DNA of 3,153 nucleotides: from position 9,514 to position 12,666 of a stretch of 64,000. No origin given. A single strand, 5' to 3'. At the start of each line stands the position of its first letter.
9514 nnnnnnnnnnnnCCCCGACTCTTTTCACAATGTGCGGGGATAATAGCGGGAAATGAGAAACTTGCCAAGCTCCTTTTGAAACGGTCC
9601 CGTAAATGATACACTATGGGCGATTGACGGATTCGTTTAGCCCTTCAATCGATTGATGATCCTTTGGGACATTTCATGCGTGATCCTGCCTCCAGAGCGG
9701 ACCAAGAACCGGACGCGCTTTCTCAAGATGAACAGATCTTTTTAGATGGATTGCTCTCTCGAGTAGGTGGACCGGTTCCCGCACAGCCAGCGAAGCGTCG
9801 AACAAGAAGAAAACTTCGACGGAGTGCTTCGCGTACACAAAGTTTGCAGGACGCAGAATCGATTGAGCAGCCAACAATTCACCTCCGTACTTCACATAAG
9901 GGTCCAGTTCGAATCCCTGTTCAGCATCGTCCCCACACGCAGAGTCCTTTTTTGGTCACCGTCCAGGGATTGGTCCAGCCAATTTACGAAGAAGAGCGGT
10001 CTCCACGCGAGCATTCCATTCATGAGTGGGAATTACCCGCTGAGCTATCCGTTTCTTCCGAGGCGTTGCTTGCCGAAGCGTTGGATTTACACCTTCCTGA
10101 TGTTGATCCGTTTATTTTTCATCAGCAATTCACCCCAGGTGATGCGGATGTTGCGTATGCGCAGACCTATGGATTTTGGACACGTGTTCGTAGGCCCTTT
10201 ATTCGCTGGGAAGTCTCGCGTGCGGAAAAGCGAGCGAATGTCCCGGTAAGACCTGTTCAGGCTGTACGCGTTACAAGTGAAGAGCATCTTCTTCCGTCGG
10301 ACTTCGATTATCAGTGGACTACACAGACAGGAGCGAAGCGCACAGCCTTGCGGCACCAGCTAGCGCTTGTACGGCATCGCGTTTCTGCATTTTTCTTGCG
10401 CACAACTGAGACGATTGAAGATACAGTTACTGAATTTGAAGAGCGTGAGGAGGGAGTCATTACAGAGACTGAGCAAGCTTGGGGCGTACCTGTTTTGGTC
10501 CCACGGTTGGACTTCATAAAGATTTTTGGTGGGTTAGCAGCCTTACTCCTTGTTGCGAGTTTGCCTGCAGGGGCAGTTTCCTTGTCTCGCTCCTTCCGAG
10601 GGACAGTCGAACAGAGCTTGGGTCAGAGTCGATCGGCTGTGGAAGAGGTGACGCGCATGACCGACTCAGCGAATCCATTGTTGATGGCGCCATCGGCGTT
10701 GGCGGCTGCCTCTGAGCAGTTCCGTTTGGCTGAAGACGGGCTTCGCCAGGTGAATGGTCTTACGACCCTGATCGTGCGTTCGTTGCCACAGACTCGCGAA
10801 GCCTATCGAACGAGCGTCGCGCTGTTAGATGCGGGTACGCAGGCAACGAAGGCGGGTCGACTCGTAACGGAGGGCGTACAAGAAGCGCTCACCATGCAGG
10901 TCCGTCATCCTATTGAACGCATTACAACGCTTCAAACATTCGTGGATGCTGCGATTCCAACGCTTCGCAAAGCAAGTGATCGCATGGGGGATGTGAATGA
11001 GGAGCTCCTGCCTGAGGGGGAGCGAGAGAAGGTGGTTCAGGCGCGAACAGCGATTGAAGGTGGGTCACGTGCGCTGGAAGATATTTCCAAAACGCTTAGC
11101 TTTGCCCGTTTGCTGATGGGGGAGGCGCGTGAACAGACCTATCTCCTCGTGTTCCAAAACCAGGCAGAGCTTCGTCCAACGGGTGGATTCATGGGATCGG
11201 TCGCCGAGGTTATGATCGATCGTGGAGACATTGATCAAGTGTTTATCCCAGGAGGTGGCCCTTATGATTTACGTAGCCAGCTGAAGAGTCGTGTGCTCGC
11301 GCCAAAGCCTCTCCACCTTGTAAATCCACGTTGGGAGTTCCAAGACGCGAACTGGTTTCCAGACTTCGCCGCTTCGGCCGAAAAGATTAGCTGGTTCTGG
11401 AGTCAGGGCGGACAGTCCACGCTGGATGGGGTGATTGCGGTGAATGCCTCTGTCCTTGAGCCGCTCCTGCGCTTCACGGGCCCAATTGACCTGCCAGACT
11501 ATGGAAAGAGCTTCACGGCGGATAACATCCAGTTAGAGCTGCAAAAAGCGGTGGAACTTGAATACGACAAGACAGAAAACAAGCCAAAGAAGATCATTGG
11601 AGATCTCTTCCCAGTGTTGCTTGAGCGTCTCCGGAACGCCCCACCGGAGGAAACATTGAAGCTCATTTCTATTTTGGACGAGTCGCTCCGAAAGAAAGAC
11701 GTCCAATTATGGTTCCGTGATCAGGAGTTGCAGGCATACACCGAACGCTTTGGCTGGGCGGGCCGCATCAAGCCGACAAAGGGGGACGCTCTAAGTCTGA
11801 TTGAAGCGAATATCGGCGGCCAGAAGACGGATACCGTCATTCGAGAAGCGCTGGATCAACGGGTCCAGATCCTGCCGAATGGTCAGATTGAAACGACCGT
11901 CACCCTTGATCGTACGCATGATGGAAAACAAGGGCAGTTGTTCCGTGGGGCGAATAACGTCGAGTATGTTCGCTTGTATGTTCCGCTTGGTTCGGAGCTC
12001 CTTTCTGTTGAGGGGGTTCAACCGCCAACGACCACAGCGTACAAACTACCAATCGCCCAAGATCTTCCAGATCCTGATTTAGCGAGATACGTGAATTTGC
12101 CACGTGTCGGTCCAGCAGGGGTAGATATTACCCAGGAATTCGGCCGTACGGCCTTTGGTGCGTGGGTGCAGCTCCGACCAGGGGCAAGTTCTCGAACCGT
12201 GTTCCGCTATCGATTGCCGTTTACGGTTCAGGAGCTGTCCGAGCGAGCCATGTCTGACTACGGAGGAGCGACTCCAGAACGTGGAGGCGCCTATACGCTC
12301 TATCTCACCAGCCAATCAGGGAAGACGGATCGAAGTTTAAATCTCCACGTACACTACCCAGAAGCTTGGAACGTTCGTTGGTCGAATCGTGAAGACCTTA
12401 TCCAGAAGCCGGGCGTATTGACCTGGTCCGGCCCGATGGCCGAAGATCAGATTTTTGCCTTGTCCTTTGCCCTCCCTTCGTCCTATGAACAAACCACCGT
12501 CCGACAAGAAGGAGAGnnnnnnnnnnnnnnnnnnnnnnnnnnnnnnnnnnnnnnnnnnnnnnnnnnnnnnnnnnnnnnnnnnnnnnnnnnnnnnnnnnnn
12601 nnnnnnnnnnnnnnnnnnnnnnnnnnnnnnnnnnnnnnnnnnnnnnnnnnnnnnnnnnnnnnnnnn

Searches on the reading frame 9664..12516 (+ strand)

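Call 65: search_protein_families(library=pfam, max_evalue=0.001, proteins=[window:9664-12516:+])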
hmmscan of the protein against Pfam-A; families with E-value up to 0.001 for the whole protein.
window:9664-12516:+ (951 aa): 1 family
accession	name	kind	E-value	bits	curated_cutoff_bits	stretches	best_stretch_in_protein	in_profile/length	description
PF13196.11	DUF4012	-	2.3e-25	90.2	28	1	490-626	3-139/144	Protein of unknown function (DUF4012)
